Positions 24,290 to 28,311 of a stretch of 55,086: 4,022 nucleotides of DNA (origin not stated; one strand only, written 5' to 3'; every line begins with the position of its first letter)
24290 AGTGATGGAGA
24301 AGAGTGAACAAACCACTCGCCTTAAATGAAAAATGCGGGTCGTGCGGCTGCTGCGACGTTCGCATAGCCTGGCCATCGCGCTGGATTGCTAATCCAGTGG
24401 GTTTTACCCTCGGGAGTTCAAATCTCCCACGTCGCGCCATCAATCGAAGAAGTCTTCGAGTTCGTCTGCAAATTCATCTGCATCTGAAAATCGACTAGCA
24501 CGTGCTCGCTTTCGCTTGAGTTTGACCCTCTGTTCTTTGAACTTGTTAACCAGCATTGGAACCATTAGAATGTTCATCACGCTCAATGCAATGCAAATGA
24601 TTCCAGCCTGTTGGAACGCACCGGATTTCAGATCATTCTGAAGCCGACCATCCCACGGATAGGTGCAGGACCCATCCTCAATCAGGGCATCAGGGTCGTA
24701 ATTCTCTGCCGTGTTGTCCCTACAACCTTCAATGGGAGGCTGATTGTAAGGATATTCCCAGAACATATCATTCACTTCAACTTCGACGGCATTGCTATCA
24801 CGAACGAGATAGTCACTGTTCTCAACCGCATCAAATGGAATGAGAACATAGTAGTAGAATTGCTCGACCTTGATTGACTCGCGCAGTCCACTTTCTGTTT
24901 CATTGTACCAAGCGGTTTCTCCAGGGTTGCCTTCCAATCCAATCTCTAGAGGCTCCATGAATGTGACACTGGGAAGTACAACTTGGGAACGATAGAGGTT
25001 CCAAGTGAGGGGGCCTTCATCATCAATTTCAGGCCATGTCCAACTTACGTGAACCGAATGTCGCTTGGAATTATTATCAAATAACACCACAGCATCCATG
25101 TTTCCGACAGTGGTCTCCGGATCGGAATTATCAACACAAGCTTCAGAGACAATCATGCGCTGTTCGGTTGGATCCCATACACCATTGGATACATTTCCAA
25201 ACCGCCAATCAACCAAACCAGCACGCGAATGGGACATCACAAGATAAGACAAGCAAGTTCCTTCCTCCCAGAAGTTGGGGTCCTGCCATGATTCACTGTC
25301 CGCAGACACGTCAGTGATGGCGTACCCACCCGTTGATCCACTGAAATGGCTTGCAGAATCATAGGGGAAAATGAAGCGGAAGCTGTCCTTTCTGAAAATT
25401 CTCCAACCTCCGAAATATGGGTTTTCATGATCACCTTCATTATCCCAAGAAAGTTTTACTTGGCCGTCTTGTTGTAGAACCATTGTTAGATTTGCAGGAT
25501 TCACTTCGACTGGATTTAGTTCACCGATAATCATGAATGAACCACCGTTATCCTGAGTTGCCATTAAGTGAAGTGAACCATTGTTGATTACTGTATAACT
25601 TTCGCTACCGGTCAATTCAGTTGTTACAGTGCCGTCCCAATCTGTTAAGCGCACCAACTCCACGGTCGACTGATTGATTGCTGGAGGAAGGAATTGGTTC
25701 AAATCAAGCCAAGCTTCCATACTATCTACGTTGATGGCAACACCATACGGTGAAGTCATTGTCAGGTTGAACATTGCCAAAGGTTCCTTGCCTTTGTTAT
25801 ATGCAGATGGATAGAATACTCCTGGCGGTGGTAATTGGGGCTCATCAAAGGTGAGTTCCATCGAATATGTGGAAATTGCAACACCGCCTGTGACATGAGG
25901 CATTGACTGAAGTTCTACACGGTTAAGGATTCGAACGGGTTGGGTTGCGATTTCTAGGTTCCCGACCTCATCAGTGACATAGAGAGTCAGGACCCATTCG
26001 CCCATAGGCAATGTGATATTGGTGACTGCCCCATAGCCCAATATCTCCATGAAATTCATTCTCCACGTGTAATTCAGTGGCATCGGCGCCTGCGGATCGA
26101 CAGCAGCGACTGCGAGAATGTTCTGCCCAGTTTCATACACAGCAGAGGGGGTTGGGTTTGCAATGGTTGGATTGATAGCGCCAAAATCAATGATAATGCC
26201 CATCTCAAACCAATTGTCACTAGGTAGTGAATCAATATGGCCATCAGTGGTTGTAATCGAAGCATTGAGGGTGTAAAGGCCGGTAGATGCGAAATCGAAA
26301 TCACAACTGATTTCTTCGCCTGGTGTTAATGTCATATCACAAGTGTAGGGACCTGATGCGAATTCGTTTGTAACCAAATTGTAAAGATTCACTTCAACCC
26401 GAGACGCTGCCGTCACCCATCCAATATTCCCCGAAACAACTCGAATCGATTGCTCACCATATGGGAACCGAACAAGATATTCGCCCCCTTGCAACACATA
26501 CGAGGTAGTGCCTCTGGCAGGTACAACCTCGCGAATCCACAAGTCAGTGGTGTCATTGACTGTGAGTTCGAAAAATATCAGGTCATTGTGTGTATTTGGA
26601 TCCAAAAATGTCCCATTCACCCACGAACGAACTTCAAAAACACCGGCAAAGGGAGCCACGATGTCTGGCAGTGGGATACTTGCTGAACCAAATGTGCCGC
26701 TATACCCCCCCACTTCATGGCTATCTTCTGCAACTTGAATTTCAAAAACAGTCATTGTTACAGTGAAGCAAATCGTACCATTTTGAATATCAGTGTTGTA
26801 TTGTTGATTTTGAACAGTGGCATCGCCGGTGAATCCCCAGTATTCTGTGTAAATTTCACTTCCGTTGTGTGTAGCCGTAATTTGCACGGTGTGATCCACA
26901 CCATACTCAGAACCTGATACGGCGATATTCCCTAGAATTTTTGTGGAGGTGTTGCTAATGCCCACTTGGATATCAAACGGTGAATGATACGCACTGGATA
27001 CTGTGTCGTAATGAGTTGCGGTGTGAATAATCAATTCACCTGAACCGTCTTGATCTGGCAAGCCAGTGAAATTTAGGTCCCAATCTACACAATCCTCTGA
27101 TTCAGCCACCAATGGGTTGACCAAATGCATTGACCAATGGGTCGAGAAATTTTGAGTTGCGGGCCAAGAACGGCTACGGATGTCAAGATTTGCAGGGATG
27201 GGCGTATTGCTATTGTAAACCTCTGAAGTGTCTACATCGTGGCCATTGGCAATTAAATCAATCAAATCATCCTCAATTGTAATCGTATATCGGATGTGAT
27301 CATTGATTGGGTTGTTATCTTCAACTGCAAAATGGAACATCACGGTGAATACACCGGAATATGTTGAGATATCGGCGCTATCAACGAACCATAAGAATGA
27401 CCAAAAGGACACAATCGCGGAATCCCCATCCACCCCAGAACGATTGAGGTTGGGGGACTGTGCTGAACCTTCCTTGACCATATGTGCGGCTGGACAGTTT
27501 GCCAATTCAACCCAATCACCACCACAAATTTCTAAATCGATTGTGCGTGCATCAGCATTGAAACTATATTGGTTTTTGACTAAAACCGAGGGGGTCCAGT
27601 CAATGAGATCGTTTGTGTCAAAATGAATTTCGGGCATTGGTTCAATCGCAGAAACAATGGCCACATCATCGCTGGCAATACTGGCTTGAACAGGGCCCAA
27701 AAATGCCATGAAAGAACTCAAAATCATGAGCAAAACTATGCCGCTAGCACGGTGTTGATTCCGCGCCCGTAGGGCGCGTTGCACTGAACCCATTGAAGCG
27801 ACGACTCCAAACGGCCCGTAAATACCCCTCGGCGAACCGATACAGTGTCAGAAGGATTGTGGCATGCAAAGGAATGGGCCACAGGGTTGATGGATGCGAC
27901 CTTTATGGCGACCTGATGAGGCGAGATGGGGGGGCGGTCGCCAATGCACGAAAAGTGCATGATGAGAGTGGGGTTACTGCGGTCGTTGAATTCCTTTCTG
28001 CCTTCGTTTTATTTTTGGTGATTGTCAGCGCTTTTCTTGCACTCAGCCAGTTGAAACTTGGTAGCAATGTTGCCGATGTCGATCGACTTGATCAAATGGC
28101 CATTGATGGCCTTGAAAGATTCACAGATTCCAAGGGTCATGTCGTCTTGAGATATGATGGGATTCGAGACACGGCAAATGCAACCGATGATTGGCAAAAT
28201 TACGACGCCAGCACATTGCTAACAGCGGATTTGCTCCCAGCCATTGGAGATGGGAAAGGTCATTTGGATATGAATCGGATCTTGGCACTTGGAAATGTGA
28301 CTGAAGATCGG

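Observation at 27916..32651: Orphan pilin-processing locus with no PilB/ArlI ATPase or PilC/ArlJ platform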

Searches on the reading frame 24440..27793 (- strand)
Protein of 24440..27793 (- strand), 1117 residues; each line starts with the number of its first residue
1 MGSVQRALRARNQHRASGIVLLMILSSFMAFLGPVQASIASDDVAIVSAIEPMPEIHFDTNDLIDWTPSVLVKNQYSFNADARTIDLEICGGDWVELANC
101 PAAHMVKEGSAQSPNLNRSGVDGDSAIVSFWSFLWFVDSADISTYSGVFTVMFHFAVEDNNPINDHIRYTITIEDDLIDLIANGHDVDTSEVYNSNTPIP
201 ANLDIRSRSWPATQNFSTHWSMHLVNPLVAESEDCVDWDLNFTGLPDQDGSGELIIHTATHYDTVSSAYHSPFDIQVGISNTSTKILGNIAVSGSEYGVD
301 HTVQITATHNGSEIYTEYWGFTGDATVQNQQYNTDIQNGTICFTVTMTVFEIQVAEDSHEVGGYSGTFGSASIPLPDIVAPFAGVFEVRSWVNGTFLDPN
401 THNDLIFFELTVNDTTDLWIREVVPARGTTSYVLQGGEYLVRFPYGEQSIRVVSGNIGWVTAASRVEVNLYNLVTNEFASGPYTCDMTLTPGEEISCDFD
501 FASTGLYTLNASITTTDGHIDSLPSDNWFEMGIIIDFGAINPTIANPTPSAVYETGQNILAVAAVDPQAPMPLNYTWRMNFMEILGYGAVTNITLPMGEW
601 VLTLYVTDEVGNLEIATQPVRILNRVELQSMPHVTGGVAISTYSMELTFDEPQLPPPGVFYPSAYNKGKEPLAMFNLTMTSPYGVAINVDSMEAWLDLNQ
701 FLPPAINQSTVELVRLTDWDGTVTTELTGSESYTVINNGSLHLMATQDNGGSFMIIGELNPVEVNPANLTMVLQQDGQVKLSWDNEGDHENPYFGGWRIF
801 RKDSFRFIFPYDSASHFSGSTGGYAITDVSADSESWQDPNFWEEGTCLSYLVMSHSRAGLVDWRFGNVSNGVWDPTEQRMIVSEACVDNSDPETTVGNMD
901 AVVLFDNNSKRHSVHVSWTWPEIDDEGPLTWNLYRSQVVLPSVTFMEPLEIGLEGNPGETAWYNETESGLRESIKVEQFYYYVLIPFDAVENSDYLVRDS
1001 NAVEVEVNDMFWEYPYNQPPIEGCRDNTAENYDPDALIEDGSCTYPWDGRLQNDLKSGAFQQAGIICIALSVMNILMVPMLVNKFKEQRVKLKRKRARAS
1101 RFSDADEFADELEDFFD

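Call 3: search_protein_families(library=pfam, proteins=[window:24440-27793:-], max_evalue=0.1)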
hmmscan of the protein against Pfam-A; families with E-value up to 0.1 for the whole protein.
window:24440-27793:- (1117 aa): 0 families

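Call 7: search_protein_families(library=ncbifam, proteins=[window:24440-27793:-], max_evalue=0.1)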
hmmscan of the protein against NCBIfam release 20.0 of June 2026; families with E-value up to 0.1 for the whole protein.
window:24440-27793:- (1117 aa): 0 families

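Call 25: find_homologous_proteins(query=window:24440-27793:-)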
Query window:24440-27793:- (1117 aa): 32 proteins with E <= 0.001 among 8000 candidates.
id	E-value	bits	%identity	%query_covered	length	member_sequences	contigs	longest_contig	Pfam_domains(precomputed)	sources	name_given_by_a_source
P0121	0.0e+0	2598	100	100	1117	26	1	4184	-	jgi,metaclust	metaclust:\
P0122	0.0e+0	2232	83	100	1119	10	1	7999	-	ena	-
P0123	0.0e+0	2159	81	100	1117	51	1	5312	-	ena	-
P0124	0.0e+0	2157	80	100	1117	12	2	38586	-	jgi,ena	-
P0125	0.0e+0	2153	80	99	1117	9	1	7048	-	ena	-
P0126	0.0e+0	2135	81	97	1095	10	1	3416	-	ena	-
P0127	0.0e+0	2079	79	94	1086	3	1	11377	-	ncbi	-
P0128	0.0e+0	2034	75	99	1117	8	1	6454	-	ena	-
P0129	0.0e+0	1962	75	97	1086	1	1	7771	-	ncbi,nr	ncbi:MAG: hypothetical protein VX473_06950 [Candidatus Thermoplasmatota archaeon]|nr:hypothetical pr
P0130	0.0e+0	1927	72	100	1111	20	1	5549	-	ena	-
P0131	0.0e+0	1904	71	98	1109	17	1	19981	-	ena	-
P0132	0.0e+0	1894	70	100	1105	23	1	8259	-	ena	-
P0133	0.0e+0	1879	70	100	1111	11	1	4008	-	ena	-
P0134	0.0e+0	1856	71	98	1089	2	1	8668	-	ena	-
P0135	0.0e+0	1855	71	98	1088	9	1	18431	-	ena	-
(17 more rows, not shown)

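Call 67: predict_structure(alignment_id=A4)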
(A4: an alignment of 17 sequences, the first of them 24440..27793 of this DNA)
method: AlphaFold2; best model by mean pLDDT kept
length: 1117 residues; sequences in the alignment: 17
mean_pLDDT: 58.3   pTM: 0.33
mean pLDDT of the five models: 58.3, 58.1, 57.4, 55.7, 53.1
residues with pLDDT >= 90: 5; 70-90: 401; 50-70: 245; < 50: 466
segments of 3 or more residues with pLDDT < 50: 1-23, 25-40, 54-56, 60-62, 138-143, 175-178, 244-246, 250-254, 395-402, 428-447, 536-644, 804-823, 864-872, 874-1023, 1029-1036, 1044-1064, 1066-1071, 1076-1087, 1089-1092, 1094-1117
pLDDT, mean of each block of 10 residues (from residue 1): 38 44 48 39 73 55 67 78 84 74 80 82 84 59 60 72 72 56 78 83 73 73 77 77 50 50 65 74 76 67 86 85 75 78 81 83 66 86 84 54 72 81 56 37 48 79 83 77 81 74 66 79 71 46 31 32 27 25 28 35 35 33 32 29 52 67 63 77 54 72 66 79 72 75 72 77 58 66 65 70 49 44 62 76 60 62 45 46 35 36 46 46 31 32 33 32 35 33 28 29 38 40 47 46 45 45 47 48 48 48 45 37
secondary structure, 60 per line:
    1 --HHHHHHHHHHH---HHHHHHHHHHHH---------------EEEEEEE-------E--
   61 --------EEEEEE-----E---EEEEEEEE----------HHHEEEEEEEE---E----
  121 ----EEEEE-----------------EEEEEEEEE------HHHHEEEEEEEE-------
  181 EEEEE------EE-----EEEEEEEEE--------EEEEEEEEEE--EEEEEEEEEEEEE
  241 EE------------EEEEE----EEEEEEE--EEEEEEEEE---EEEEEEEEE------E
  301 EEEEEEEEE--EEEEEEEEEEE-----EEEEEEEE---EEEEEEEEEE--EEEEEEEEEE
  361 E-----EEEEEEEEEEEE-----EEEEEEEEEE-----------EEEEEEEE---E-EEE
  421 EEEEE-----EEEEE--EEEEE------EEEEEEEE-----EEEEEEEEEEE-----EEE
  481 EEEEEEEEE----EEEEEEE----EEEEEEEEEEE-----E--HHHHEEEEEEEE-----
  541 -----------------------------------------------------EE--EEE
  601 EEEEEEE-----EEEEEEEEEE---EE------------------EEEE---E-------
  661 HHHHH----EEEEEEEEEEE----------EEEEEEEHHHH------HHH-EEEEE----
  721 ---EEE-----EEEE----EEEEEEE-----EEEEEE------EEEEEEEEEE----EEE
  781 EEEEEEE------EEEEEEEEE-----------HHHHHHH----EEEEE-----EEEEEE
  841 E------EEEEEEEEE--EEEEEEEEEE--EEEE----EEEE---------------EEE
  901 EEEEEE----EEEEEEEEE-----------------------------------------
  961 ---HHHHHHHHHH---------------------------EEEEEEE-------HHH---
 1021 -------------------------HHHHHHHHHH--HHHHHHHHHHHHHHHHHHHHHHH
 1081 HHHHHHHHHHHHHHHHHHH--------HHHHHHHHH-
elements in order (helices of 4 or more, strands of 3 or more residues): H3-13 H17-28 E44-50 E69-74 E84-91 E105-112 E125-129 E147-155 H162-165 E166-173 E181-185 E199-207 E216-225 E228-242 E255-259 E264-270 E273-281 E285-293 E300-309 E312-322 E328-335 E339-348 E351-361 E367-378 E384-393 E405-412 E418-425 E431-435 E438-442 E449-456 E462-472 E478-489 E494-500 E505-515 H524-527 E528-535 E598-607 E613-622 E646-649 H661-665 E670-680 E691-697 H698-701 E712-716 E724-726 E732-735 E740-746 E752-757 E764-773 E778-787 E794-802 H814-820 E825-829 E835-841 E848-856 E859-868 E871-874 E879-882 E898-906 E911-919 H964-973 E1001-1007 H1046-1055 H1058-1099 H1108-1116

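Call 72: fold_search(model_id=the predicted structure, library=pdb)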
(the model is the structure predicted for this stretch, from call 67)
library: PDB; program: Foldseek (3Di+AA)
matches with E <= 10: 1652; with E <= 0.001: 269
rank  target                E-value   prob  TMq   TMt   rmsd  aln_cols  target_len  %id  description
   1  7q1y_A                3.5e-10  1.00  0.09  0.07  43.3      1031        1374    7  X-ray structure of human A2ML1 (released 2022-04-20)
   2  6tav_C                2.5e-09  1.00  0.08  0.08  46.9      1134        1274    8  Crystal structure of endopeptidase-induced alpha2-macroglobulin (released 2021-05-12)
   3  7zgj_A                2.9e-09  1.00  0.09  0.12  32.2       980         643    7  Trypanosoma brucei gambiense ISG65 in complex with human complement component C3 (released 2023-04-05)
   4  7q61_A                3.5e-09  1.00  0.09  0.09  41.5      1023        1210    7  Structure of TEV conjugated A2ML1 (A2ML1-TC) (released 2022-04-20)
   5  6tav_D                4.0e-09  0.99  0.08  0.07  46.9      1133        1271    9  Crystal structure of endopeptidase-induced alpha2-macroglobulin (released 2021-05-12)
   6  9qk2_F                5.0e-09  1.00  0.08  0.12  31.7       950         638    8  Structure of the Complement classical and lectin pathway C3 convertase in complex with substrate C3 (released 2025-12-24)
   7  7o7q_A                7.0e-09  0.99  0.08  0.07  46.9      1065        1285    8  (h-alpha2M)4 trypsin-activated state (released 2022-04-13)
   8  8ovb_A                7.3e-09  1.00  0.07  0.11  31.3       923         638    8  Human Complement C3b in complex with Trypanosoma brucei ISG65. (released 2024-02-14)
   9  5fo7_A                8.4e-09  1.00  0.08  0.12  31.6       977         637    8  Crystal Structure of Human Complement C3b at 2.8 Angstrom resolution (released 2016-04-06)
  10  6tav_A                9.2e-09  0.98  0.07  0.06  47.7      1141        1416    8  Crystal structure of endopeptidase-induced alpha2-macroglobulin (released 2021-05-12)
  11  8oq3_A                9.7e-09  1.00  0.08  0.06  31.1       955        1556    8  Structure of methylamine treated human complement C3 (released 2024-02-21)
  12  8v29_C                1.3e-08  1.00  0.09  0.12  47.8       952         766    9  Cryo-EM structure of human type I OSM receptor complex: model for full extracellular assembly (released 2024-11-20)
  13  8cml_E                1.5e-08  1.00  0.08  0.12  31.6       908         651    8  Cryo-EM structure of complement C5 in complex with nanobodies UNbC5-1 and UNbC5-2 (released 2023-09-27)
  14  3t4a_A                1.5e-08  1.00  0.08  0.12  31.3       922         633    8  Structure of a truncated form of Staphylococcal Complement Inhibitor B bound to human C3c at 3.4 Angstrom resolution (released 2011-11-23)
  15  3hs0_A                1.9e-08  1.00  0.08  0.12  29.0       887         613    8  Cobra Venom Factor (CVF) in complex with human factor B (released 2009-07-07)
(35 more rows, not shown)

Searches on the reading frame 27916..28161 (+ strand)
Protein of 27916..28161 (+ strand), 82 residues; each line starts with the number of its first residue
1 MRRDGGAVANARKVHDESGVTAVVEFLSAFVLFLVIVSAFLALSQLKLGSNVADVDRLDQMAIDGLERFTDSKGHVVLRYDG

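Call 16: search_protein_families(library=pfam, proteins=[window:27916-28161:+], max_evalue=10)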
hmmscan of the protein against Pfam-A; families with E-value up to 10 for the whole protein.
seq(82 aa): 0 families
